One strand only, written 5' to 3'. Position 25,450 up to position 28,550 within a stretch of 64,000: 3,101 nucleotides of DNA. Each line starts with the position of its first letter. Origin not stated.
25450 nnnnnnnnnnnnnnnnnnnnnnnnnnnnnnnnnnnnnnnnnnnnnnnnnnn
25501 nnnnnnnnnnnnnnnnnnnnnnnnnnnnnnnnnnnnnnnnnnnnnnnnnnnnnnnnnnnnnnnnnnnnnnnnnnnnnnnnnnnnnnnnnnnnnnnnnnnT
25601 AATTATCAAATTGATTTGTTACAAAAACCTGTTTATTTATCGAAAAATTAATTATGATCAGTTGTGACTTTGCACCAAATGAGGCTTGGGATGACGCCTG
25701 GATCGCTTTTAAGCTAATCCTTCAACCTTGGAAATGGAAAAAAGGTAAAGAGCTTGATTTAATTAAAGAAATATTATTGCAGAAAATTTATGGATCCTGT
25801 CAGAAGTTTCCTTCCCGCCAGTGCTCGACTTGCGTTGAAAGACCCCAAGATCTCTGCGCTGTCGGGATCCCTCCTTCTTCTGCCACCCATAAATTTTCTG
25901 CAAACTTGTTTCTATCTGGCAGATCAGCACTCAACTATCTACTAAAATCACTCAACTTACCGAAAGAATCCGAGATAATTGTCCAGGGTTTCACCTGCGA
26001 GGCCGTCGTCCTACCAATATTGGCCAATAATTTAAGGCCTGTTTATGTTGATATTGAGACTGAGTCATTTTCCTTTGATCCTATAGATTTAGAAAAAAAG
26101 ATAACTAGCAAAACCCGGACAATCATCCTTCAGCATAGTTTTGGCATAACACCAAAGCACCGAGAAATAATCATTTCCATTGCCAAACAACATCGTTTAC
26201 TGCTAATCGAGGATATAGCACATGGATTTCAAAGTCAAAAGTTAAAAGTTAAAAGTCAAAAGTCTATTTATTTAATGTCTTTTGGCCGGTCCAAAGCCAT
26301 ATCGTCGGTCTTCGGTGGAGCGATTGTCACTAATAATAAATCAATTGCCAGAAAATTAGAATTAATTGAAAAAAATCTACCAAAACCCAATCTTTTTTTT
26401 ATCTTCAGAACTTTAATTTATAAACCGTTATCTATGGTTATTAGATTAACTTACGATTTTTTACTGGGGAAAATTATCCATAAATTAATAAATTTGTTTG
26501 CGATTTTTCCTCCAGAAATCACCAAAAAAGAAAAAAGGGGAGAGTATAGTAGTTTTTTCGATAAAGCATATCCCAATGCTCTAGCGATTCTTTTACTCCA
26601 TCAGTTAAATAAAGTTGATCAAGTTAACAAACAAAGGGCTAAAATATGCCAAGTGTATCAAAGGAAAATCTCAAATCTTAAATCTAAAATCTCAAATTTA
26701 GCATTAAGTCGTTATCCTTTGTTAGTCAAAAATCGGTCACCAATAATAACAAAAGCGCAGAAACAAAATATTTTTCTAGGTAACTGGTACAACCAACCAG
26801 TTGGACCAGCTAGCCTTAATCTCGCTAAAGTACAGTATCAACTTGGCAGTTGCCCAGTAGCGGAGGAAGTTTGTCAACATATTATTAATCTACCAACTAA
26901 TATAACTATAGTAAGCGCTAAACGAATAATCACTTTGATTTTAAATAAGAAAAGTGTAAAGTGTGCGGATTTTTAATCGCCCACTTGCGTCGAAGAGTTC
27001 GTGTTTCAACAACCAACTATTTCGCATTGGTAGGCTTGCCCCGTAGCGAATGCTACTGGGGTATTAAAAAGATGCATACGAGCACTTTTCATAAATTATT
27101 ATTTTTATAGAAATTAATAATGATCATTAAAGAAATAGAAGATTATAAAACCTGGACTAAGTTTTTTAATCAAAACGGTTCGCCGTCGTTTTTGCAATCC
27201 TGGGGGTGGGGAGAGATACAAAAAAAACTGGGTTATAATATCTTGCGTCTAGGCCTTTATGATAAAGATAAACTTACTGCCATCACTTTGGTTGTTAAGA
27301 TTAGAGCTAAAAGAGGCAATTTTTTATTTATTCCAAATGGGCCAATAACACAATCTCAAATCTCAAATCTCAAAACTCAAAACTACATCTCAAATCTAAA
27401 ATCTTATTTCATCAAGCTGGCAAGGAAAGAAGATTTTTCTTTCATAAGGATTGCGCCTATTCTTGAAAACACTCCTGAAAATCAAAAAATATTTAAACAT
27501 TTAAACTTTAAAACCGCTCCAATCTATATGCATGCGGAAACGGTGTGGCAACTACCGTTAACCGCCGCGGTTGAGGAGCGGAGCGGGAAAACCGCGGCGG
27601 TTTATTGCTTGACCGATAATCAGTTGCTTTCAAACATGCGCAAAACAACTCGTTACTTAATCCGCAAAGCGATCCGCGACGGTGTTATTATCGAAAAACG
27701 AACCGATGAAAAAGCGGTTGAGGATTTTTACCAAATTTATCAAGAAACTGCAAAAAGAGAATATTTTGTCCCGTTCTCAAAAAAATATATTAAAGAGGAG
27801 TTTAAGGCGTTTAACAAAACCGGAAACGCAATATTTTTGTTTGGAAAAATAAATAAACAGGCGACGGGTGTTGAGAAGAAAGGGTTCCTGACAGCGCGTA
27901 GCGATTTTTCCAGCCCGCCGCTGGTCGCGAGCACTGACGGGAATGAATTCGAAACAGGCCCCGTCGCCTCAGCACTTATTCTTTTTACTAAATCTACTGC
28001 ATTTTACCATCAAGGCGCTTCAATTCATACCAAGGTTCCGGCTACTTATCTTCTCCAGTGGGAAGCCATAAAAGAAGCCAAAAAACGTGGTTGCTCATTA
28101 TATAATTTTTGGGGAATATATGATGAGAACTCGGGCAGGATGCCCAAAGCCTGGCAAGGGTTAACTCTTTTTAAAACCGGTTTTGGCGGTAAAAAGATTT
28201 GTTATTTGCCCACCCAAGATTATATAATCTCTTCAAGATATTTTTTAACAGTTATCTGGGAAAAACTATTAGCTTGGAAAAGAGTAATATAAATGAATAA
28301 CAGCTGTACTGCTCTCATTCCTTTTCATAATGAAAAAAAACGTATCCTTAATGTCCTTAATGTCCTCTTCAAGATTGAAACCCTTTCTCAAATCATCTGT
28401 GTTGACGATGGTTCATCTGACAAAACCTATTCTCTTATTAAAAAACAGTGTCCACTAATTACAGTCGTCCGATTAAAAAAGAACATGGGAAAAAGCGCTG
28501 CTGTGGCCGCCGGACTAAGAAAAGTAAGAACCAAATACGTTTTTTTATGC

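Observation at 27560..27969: GC-rich palindromic segments sit in frame inside FemAB, resembling Rickettsia palindromic elements (RPEs)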

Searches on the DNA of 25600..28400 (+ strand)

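Call 37: search_rna_families(source=window, start=25600, end=28400, threshold=evalue, max_evalue=5)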
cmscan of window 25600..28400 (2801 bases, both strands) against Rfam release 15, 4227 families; matches with E-value up to 5: 2.
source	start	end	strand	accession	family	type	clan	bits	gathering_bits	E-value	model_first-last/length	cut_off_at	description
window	27716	27751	+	RF03071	Sodium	Cis-reg; riboswitch;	-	16.6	40.5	3.2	1-55/55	no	Na+ riboswitch aptamer (DUF1646)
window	27418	27477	-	RF01952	SOX2OT_exon2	Gene; lncRNA;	-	15.1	45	3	1-69/69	no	SOX2 overlapping transcript exon 2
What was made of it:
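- On Intein / self-splicing intron / ribozyme: No Rfam match at E up to 5 (call 37).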

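Call 46: build_rna_model(alignment_id=A3, structure=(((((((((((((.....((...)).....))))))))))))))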
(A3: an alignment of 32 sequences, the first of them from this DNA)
Model R1 built from alignment A3 (32 sequences, 43 columns); structure: as given.
model positions 43; base pairs 15; branch points 0; effective number of sequences 4.93; information 1.277 bits per position. Calibrated on 0.2 Mb of random sequence (short: E-values are rough).
structure used (alignment columns):
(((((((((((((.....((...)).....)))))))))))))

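Call 47: search_with_rna_model(model_id=R1, sources=[window, L001, L002, L003, L004, L005, L006, L007, L008, L009, L010, L011, L012, L013, L014, L015, L016, L017, L018, L019, L020, L021, L022, L023, L024, L025, L026, L027, L028, L029, L030, L031, L032, L033, L034, L035, L036, L037, L038, L039, L040, L041, L042, L043, L044, L045, L046, L047, L048, L049, L050, L051, L052, L053, L054, L055, L056, L057, L058, L059, L060, L061, L062, L063, L064, L065, L066, L067, L068, L069, L070, L071, L072, L073, L074, L075, L076, L077, L078, L079, L080], max_evalue=1)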
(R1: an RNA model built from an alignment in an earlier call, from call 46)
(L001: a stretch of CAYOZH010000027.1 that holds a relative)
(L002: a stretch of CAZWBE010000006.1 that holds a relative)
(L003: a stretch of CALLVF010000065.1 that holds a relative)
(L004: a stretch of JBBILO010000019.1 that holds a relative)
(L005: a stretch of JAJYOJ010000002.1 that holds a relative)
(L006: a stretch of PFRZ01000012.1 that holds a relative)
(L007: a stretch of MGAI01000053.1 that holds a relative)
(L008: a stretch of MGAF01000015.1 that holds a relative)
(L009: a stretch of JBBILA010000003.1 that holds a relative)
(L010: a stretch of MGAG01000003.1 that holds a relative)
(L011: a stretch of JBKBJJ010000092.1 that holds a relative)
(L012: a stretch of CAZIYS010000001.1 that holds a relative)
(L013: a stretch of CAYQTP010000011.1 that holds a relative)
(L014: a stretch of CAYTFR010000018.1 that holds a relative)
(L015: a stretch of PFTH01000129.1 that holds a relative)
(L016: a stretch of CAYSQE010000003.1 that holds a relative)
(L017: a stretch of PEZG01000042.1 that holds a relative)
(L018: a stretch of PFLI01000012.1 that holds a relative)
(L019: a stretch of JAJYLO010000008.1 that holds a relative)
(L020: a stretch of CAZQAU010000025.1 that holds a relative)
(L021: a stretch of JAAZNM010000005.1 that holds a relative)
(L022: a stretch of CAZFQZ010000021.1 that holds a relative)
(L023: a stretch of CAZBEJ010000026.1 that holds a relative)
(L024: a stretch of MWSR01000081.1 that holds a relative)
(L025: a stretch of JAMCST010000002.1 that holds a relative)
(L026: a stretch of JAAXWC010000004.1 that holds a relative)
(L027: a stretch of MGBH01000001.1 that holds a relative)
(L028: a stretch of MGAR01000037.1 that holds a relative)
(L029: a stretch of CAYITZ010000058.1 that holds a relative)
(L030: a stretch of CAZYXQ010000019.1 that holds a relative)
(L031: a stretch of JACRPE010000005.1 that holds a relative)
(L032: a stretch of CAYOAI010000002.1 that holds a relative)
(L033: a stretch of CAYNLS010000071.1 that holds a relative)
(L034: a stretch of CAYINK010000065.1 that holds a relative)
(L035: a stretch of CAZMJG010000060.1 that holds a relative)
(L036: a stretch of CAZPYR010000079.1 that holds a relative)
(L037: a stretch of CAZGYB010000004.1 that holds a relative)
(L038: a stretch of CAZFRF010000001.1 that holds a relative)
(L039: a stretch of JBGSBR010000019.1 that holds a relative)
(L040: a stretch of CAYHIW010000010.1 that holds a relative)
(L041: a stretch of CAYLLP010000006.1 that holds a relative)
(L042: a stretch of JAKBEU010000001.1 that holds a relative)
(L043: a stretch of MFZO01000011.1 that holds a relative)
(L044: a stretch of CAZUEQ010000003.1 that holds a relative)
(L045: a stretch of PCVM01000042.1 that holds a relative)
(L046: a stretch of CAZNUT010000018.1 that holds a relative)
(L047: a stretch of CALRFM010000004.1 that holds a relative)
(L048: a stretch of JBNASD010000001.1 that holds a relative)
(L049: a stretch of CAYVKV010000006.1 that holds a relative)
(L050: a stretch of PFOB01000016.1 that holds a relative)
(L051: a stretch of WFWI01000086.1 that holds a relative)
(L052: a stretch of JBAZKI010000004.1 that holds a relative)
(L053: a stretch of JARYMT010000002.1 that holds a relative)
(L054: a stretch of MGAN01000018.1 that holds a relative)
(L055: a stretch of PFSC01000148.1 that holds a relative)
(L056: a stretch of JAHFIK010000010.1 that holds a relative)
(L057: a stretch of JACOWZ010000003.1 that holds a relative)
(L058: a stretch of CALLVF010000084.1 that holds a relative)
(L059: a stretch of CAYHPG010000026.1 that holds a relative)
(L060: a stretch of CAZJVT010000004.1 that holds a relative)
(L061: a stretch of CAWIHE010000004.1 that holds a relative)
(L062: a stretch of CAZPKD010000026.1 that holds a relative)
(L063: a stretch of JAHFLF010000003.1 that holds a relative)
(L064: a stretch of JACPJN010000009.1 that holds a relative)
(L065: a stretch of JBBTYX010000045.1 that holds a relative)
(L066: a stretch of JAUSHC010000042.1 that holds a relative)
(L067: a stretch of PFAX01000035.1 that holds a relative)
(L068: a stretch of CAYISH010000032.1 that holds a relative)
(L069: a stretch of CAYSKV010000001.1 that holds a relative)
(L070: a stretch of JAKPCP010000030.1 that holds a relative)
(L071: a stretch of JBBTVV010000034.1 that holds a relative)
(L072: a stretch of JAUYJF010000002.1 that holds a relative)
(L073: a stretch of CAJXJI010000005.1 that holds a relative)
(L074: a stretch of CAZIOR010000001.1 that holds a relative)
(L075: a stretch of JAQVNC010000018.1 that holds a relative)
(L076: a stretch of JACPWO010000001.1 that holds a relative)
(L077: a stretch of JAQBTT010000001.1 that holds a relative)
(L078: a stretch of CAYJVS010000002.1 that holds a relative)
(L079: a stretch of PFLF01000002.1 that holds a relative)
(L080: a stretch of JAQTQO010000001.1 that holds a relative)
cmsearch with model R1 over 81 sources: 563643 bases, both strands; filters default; matches with E-value up to 1: 10.
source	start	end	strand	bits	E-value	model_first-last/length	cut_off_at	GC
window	27560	27602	+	70.8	1.9e-23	1-43/43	no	0.7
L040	3687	3729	+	68.1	2.2e-22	1-43/43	no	0.65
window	27560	27602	-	31.1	6.6e-08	1-43/43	no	0.7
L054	2121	2167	+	26.4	4.5e-06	1-43/43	no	0.43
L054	2121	2167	-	26.3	5e-06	1-43/43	no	0.43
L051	6003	6036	+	22.1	0.00023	1-43/43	no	0.41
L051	4471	4504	-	21.3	0.00046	1-43/43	no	0.47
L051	2906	2943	-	20.6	0.00085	1-43/43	no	0.71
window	47850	47871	+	15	0.13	1-43/43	no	0.68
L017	3550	3587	+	13.3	0.63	8-36/43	no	0.39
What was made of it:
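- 27560..27602 (+): Family-1 hairpin element, 43 nt: 13-bp perfect stem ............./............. and conserved 17-nt loop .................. The covariance model scores it 70.8 bits, E 1.9e-23 (call 47).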

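Call 48: search_with_rna_model(model_id=R1, sources=[L081, L082, L083, L084, L085, L086, L087, L088, L089, L090, L091, L092, L093, L094, L095, L096, L097, L098, L099, L100, L101, L102, L103, L104, L105, L106, L107, L108, L109, L110, L111, L112, L113, L114, L115, L116, L117, L118, L119, L120, L121, L122, L123, L124, L125, L126, L127, L128, L129, L130], max_evalue=1)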
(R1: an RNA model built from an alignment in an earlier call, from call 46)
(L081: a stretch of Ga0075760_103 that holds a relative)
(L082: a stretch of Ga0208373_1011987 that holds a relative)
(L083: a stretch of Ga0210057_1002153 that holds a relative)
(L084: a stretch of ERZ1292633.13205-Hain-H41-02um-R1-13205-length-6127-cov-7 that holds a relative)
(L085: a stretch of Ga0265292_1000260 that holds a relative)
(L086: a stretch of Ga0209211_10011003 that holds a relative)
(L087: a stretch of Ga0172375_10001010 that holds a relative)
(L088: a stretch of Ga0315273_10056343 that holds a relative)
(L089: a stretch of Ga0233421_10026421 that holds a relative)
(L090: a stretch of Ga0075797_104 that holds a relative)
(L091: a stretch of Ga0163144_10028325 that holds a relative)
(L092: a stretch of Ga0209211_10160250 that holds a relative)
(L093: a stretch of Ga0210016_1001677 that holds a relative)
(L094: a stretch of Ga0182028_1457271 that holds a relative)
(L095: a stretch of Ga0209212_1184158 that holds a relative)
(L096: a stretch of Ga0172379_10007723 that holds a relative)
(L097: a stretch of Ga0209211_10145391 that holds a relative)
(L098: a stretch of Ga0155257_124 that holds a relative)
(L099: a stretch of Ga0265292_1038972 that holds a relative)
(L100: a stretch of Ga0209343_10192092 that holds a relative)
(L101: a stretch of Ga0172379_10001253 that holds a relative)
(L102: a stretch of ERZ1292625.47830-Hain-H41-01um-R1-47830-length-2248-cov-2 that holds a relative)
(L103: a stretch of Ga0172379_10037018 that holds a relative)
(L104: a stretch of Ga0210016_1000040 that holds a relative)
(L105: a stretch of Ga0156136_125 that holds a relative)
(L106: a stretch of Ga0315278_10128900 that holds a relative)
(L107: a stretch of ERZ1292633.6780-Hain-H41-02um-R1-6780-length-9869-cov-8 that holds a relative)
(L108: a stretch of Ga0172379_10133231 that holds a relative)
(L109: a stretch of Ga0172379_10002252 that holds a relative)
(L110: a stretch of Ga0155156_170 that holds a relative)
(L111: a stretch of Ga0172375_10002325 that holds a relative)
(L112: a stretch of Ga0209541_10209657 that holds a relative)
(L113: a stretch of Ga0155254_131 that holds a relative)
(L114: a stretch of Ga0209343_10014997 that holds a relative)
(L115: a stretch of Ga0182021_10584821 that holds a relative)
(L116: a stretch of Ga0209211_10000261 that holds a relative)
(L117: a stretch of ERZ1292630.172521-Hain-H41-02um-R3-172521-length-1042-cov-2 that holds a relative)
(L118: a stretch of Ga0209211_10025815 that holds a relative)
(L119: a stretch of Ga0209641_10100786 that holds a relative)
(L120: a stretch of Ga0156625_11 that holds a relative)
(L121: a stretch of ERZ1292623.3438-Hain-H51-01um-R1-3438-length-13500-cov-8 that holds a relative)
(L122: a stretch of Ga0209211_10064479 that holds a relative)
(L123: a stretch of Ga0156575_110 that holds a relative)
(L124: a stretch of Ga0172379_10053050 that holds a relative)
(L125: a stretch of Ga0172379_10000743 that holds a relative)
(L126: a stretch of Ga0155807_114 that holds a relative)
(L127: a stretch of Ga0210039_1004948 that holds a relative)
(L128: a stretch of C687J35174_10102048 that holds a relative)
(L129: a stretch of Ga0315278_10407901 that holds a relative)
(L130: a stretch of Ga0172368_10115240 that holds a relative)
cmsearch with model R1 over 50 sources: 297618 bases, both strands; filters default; matches with E-value up to 1: 106.
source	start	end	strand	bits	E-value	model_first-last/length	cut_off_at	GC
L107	1520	1562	-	73.4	9.4e-25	1-43/43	no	0.67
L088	4797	4839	-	73.4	9.6e-25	1-43/43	no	0.63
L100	70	112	-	73.4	9.6e-25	1-43/43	no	0.63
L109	2418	2460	+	73.4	9.6e-25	1-43/43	no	0.63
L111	8234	8276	-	73.4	9.6e-25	1-43/43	no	0.63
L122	1168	1210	-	73.4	9.6e-25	1-43/43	no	0.63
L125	949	991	-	73.4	9.6e-25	1-43/43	no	0.63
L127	6735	6777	-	73.4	9.6e-25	1-43/43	no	0.63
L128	1654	1696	-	73.4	9.6e-25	1-43/43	no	0.63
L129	717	759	+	73.4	9.6e-25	1-43/43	no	0.63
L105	11722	11764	+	71.9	3.6e-24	1-43/43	no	0.67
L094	1563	1605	+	71.8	4e-24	1-43/43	no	0.65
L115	412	454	+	71.8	4.1e-24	1-43/43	no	0.6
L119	87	129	+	71.7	4.6e-24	1-43/43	no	0.63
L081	3572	3614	+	71.6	4.7e-24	1-43/43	no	0.58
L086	2408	2450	+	71.6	4.7e-24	1-43/43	no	0.58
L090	8280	8322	-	71.6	4.7e-24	1-43/43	no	0.58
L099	1256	1298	+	71.6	4.7e-24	1-43/43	no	0.58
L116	354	396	+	71.6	4.7e-24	1-43/43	no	0.58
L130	1021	1063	-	71.6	4.7e-24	1-43/43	no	0.58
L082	4759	4801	+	71.3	6e-24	1-43/43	no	0.6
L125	3313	3355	+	71.3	6e-24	1-43/43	no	0.6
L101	10723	10765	+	71.3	6.2e-24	1-43/43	no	0.65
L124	3479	3521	-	71.3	6.2e-24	1-43/43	no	0.65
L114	3371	3413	+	70.7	1e-23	1-43/43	no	0.63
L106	1310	1352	+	70.2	1.8e-23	1-43/43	no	0.6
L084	2375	2417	-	69.7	2.6e-23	1-43/43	no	0.63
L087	12819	12861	-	69.6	2.9e-23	1-43/43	no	0.6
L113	2849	2891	+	69.5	3.2e-23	1-43/43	no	0.67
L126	373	415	+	69.5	3.2e-23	1-43/43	no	0.67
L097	1252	1294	+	69.3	3.7e-23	1-43/43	no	0.6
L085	1442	1484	-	69.1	4.5e-23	1-43/43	no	0.6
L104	45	87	+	68.8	6e-23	1-43/43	no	0.58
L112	1019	1061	-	68.8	6e-23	1-43/43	no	0.65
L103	2828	2870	-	68.7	6.5e-23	1-43/43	no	0.63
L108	1296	1338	-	68.5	7.7e-23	1-43/43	no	0.63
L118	6073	6115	-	68.4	8.5e-23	1-43/43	no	0.6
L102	814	856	-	68.1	1.2e-22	1-43/43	no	0.65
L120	9940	9982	+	67.8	1.5e-22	1-43/43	no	0.63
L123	3011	3053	+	67.8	1.5e-22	1-43/43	no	0.63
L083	1203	1245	+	66.8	3.8e-22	1-43/43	no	0.56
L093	6974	7016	-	66.8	3.8e-22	1-43/43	no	0.56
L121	4068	4110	-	63.7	6.2e-21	1-43/43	no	0.53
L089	428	470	-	63.2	9e-21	1-43/43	no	0.56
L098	2067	2109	-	62.4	1.9e-20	1-43/43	no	0.51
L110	7051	7093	-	62.4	1.9e-20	1-43/43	no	0.51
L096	10237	10279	-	60.7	8.9e-20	1-43/43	no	0.63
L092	1475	1517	+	59.9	1.8e-19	1-43/43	no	0.56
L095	455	497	-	59.9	1.8e-19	1-43/43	no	0.56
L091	2864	2906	-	55.9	6.6e-18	1-43/43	no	0.63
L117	677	719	+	53.6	5.5e-17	1-43/43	no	0.67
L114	5133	5181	+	53.5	6e-17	1-43/43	no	0.63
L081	3131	3179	+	53.5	6.1e-17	1-43/43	no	0.59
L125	3514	3562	+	39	2.7e-11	1-43/43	no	0.59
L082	5197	5245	+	34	2.5e-09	1-43/43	no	0.49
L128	907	940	-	33.8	3.1e-09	1-43/43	no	0.47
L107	1520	1562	+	31.6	2.2e-08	1-43/43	no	0.67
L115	412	454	-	31.6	2.2e-08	1-43/43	no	0.6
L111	8234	8276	+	31.6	2.2e-08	1-43/43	no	0.63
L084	2375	2417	+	31.6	2.2e-08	1-43/43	no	0.63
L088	4797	4839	+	31.6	2.2e-08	1-43/43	no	0.63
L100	70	112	+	31.6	2.2e-08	1-43/43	no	0.63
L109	2418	2460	-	31.6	2.2e-08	1-43/43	no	0.63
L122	1168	1210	+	31.6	2.2e-08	1-43/43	no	0.63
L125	949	991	+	31.6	2.2e-08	1-43/43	no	0.63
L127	6735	6777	+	31.6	2.2e-08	1-43/43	no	0.63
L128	1654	1696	+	31.6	2.2e-08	1-43/43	no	0.63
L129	717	759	-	31.6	2.2e-08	1-43/43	no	0.63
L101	10723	10765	-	31.6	2.2e-08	1-43/43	no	0.65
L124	3479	3521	+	31.6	2.2e-08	1-43/43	no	0.65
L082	5197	5245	-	31.1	3.5e-08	1-43/43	no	0.49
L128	1900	1933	+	31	3.9e-08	1-43/43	no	0.47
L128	2575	2608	-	30.8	4.5e-08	1-43/43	no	0.47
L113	2849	2891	-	30.1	8.2e-08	1-43/43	no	0.67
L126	373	415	-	30.1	8.2e-08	1-43/43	no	0.67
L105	11722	11764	-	30.1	8.2e-08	1-43/43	no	0.67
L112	1019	1061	+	29.9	1e-07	1-43/43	no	0.65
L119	87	129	-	29.9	1e-07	1-43/43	no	0.63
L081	3572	3614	-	29.9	1.1e-07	1-43/43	no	0.58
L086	2408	2450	-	29.9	1.1e-07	1-43/43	no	0.58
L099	1256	1298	-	29.9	1.1e-07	1-43/43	no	0.58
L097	1252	1294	-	29.6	1.4e-07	1-43/43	no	0.6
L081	3131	3179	-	29.3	1.7e-07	1-43/43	no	0.59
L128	907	940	+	29.3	1.8e-07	1-43/43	no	0.47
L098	2124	2169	+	29.1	2.1e-07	1-43/43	no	0.46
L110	7108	7153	+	29.1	2.1e-07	1-43/43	no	0.46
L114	3371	3413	-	29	2.4e-07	1-43/43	no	0.63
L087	12819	12861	+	28.4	3.9e-07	1-43/43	no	0.6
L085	1442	1484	+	28.4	4e-07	1-43/43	no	0.6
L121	4260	4293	-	27.8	6.6e-07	1-43/43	no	0.5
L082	4759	4801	-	27.6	8.4e-07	1-43/43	no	0.6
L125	3313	3355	-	27.6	8.4e-07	1-43/43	no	0.6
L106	1310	1352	-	27.3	1e-06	1-43/43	no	0.6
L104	45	87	-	27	1.4e-06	1-43/43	no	0.58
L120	9940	9982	-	26.6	2.1e-06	1-43/43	no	0.63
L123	3011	3053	-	26.6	2.1e-06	1-43/43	no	0.63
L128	2575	2608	+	26.4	2.4e-06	1-43/43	no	0.47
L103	2828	2870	+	26.2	3e-06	1-43/43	no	0.63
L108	1296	1338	+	25.2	7e-06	1-43/43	no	0.63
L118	6073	6115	+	24.6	1.2e-05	1-43/43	no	0.6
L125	3514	3562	-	24.2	1.7e-05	1-43/43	no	0.59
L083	1203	1245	-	23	5.3e-05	1-43/43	no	0.56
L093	6974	7016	+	23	5.3e-05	1-43/43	no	0.56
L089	428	470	+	22.6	7.5e-05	1-43/43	no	0.56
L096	10237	10279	+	20.4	0.00054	1-43/43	no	0.63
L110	583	623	-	17.9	0.0052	1-43/43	no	0.56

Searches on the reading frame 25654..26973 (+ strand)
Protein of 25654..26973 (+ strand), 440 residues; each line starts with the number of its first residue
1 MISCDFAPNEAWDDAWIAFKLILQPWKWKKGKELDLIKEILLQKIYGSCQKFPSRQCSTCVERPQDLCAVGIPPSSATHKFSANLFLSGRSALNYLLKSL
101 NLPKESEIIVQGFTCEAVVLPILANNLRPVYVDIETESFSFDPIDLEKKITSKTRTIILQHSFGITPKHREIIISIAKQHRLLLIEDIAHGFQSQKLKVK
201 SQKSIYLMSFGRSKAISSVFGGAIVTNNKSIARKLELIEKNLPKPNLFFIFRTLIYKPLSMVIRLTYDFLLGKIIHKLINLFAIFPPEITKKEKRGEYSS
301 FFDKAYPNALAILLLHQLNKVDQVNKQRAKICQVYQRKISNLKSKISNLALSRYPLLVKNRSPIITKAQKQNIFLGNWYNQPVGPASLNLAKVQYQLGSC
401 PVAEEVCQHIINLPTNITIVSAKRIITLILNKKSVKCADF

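Call 7: search_protein_families(library=pfam, proteins=[window:25654-26973:+], max_evalue=0.01)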
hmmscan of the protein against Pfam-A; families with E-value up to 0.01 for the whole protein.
window:25654-26973:+ (440 aa): 1 family
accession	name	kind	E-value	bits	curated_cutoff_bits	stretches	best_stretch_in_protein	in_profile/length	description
PF01041.23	DegT_DnrJ_EryC1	-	5.2e-37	128.3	19.8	2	88-239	47-199/360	DegT/DnrJ/EryC1/StrS aminotransferase family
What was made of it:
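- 25654..26976 (+): Host gene of the second family-2 copy: DegT/DnrJ/EryC1-type aminotransferase, 440 aa. Pfam 5.2e-37, matched in two stretches (call 7).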
